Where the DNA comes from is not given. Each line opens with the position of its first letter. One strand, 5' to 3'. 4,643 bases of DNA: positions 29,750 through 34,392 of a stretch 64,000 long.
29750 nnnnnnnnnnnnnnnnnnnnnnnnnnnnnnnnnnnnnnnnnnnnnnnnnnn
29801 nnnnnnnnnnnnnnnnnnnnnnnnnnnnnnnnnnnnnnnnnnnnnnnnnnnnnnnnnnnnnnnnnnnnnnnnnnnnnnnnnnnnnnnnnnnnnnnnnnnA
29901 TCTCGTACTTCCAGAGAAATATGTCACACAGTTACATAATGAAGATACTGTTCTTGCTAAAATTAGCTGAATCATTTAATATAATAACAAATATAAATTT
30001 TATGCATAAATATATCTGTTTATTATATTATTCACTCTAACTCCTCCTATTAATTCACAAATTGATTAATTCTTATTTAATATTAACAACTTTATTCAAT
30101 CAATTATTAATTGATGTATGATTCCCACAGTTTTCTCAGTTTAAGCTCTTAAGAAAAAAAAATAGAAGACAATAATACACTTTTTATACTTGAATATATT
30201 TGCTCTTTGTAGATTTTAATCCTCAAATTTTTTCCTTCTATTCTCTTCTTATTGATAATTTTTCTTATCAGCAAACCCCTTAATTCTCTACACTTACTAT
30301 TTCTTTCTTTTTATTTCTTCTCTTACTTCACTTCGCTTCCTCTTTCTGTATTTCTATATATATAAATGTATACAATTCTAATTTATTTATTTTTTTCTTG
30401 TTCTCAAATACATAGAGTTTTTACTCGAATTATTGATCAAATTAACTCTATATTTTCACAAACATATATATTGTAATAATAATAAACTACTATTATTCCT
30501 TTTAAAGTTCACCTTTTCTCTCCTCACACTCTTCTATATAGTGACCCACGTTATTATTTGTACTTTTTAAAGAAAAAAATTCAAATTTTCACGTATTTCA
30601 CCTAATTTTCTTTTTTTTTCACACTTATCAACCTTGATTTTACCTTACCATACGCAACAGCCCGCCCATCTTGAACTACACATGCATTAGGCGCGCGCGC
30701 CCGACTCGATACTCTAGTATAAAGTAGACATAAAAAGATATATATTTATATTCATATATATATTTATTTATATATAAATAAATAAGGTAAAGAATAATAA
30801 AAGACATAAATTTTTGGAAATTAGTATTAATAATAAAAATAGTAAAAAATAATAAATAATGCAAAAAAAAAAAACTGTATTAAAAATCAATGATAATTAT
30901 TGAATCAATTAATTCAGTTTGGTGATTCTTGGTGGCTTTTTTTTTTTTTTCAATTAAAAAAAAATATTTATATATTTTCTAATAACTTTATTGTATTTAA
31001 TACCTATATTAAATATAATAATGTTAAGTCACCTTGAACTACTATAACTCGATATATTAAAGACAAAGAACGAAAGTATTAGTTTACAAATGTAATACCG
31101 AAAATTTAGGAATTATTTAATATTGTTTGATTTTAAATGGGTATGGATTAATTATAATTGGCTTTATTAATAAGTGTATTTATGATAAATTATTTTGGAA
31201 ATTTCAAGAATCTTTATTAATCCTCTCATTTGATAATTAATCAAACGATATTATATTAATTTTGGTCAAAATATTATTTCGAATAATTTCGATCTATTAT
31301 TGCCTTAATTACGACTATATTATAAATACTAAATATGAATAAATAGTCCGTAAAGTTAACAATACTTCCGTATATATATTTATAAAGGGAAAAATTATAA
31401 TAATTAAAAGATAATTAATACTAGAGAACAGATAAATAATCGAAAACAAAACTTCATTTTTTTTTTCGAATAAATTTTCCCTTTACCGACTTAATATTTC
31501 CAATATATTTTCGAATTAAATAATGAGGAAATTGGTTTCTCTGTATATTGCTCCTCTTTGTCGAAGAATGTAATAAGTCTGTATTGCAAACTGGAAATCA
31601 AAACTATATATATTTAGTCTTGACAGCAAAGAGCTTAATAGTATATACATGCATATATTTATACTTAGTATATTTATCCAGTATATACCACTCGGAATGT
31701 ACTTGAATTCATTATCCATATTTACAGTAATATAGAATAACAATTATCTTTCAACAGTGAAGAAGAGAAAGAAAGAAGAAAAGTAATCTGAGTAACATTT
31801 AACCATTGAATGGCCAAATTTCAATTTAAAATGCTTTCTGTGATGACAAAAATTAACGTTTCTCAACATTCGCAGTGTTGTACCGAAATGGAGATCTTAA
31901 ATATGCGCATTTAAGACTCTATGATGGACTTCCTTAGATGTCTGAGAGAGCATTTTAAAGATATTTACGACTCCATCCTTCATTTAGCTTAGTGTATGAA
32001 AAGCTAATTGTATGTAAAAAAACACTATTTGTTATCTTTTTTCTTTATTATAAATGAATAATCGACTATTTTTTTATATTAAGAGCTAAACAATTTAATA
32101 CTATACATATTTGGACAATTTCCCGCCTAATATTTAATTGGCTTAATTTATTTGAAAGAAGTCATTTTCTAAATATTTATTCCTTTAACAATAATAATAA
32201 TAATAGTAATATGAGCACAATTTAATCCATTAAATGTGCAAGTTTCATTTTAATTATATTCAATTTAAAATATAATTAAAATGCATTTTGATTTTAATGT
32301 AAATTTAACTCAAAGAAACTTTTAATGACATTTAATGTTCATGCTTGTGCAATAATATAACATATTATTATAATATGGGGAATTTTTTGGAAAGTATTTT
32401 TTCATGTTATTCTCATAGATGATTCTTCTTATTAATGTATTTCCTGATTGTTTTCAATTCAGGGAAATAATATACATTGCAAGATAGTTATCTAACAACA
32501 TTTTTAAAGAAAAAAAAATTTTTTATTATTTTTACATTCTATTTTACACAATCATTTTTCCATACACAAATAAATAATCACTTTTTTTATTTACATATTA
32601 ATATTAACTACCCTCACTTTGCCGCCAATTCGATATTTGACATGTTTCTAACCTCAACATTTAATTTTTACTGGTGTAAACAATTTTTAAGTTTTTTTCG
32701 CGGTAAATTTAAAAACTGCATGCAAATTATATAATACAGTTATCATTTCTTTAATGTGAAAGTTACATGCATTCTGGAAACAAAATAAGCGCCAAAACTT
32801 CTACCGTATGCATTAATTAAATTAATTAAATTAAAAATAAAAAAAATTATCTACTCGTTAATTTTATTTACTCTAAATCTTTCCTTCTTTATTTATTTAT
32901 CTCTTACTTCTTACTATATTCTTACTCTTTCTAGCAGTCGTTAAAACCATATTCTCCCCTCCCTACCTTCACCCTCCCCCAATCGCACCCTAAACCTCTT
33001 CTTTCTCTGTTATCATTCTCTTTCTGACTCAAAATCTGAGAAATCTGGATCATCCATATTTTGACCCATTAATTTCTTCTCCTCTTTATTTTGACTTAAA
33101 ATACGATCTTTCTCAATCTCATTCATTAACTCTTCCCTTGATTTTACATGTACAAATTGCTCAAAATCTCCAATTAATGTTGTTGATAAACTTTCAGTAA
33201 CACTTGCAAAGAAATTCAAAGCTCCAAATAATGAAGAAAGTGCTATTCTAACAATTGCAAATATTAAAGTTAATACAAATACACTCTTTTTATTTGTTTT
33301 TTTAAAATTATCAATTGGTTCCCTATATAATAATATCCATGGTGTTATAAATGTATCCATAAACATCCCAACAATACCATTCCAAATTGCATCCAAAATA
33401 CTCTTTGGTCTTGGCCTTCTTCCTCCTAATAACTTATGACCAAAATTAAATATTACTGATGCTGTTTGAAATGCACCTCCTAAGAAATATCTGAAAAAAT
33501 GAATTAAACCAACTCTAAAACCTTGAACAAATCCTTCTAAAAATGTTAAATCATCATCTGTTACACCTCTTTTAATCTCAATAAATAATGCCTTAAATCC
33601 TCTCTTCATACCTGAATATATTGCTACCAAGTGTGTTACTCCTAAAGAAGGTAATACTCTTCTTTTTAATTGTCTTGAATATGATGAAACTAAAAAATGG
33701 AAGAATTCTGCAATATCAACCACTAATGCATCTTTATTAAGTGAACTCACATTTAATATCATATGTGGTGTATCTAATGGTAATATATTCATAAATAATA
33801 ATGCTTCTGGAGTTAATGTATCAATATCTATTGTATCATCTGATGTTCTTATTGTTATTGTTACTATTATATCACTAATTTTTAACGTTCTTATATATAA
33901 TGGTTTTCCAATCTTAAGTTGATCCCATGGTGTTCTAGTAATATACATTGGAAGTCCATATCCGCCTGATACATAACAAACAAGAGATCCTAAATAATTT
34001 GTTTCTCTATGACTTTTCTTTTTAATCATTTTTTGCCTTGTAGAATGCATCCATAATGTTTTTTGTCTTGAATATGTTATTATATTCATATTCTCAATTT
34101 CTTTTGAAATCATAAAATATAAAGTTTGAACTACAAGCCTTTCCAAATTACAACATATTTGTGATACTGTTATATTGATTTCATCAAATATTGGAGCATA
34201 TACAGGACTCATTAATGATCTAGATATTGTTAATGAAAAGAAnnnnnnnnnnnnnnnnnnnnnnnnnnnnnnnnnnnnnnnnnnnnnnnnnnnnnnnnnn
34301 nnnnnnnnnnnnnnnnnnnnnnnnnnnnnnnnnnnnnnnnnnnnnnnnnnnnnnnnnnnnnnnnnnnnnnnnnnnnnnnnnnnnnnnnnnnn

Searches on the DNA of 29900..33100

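Call 92: search_rna_families(source=window, start=29900, end=33100, threshold=gathering)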
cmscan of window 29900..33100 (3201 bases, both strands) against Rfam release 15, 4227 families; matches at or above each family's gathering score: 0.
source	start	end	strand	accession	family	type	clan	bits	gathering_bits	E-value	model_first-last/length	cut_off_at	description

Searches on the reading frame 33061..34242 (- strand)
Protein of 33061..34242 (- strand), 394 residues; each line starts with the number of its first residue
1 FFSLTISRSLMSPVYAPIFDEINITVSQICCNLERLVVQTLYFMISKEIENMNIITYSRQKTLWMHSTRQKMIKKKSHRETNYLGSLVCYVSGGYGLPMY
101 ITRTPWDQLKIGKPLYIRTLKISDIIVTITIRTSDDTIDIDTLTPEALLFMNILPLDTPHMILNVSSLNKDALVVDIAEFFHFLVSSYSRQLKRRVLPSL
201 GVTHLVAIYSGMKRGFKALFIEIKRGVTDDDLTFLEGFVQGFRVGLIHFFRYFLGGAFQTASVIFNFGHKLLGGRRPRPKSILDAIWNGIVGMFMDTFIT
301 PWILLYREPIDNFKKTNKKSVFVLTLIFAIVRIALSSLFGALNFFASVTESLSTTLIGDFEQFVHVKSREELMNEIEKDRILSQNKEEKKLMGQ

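Call 18: search_solved_structures(query=A2, max_evalue=10, show_alignments=2)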
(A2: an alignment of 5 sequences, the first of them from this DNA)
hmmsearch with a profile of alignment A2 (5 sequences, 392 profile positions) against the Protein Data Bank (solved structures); distinct sequences matched with E-value up to 10: 0.

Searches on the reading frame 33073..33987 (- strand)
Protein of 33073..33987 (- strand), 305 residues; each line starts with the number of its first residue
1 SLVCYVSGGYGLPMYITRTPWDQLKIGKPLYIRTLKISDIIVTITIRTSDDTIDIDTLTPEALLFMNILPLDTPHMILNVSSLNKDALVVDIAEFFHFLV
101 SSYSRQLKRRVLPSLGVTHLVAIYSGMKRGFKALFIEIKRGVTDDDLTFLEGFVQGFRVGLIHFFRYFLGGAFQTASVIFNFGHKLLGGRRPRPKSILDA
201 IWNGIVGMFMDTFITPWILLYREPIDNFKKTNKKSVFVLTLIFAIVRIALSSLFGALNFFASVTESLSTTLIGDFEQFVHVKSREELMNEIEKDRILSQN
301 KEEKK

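Call 48: search_solved_structures(query=A5, max_evalue=10, show_alignments=2)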
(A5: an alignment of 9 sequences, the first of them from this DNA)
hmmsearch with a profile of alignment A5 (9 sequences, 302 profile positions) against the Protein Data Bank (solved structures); distinct sequences matched with E-value up to 10: 4.
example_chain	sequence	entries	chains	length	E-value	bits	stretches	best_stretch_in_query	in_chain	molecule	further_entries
9yqp_B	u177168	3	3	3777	3.5e-05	26.1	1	88-177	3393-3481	Intermembrane lipid transfer protein VPS13C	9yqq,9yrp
9yg5_B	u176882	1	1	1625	0.0024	20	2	80-179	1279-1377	Intermembrane lipid transfer protein VPS13A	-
2ka1_A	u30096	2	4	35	0.63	12.1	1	102-129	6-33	BCL2/adenovirus E1B 19 kDa protein-interacting protein 3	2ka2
2j5d_A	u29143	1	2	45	0.77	11.8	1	101-129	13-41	BCL2/ADENOVIRUS E1B 19 KDA PROTEIN-INTERACTING PROTEIN 3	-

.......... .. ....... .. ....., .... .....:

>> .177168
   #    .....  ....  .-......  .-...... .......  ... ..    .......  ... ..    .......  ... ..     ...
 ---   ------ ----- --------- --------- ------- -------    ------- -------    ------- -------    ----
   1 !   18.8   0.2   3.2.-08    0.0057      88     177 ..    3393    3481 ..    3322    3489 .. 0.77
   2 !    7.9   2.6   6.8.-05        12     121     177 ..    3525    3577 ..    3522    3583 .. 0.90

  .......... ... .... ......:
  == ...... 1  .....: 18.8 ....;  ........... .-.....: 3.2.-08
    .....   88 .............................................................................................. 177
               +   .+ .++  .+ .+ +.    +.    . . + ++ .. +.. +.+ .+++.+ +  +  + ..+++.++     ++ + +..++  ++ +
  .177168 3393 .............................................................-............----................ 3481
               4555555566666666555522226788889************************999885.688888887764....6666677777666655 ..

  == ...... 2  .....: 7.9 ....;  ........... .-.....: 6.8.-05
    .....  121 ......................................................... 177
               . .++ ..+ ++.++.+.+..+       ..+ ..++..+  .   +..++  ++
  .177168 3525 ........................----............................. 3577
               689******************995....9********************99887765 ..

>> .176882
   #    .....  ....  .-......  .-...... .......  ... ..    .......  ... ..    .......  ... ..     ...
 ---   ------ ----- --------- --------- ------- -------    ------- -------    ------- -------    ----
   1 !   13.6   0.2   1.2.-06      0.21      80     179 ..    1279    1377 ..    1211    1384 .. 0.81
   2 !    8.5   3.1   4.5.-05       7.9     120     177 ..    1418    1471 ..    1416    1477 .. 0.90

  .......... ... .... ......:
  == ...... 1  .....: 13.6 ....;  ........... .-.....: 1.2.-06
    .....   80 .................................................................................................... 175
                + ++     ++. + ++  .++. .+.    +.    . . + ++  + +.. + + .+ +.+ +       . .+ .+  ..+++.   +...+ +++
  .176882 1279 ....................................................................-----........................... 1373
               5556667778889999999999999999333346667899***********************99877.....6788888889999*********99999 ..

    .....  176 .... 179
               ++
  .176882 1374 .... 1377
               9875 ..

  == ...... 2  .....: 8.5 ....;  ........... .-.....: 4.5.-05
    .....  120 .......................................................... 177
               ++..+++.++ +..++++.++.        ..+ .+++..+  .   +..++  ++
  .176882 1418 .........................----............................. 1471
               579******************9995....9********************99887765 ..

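Call 50: search_protein_families(library=pfam, alignment_id=A5, max_evalue=1)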
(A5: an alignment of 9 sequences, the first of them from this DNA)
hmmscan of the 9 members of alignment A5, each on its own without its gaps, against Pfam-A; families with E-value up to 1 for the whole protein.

A. member 1, seq(305 aa): 0 families

B. families by the number of members that match (of 9 scanned): 0 families

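Call 56: find_homologous_proteins(query=A5, max_evalue=0.01)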
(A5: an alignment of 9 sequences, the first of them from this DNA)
Query A5 (9 sequences) (305 aa, profile of the alignment): 6 proteins with E <= 0.01 among 6337 candidates.
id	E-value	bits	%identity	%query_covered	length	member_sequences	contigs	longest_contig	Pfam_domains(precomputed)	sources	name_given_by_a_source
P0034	5.8e-88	313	36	99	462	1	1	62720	-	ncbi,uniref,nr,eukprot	ncbi:hypothetical protein IE077_002513 [Cardiosporidium cionae]|uniref:Uncharacterized protein n=1 T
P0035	5.9e-80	286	38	67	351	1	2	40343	-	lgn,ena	-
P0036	3.4e-79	284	38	67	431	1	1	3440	-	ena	-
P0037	6.7e-79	283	37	70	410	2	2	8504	-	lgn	-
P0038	1.3e-77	279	39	67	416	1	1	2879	-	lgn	-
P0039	2.5e-75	271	37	69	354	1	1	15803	-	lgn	-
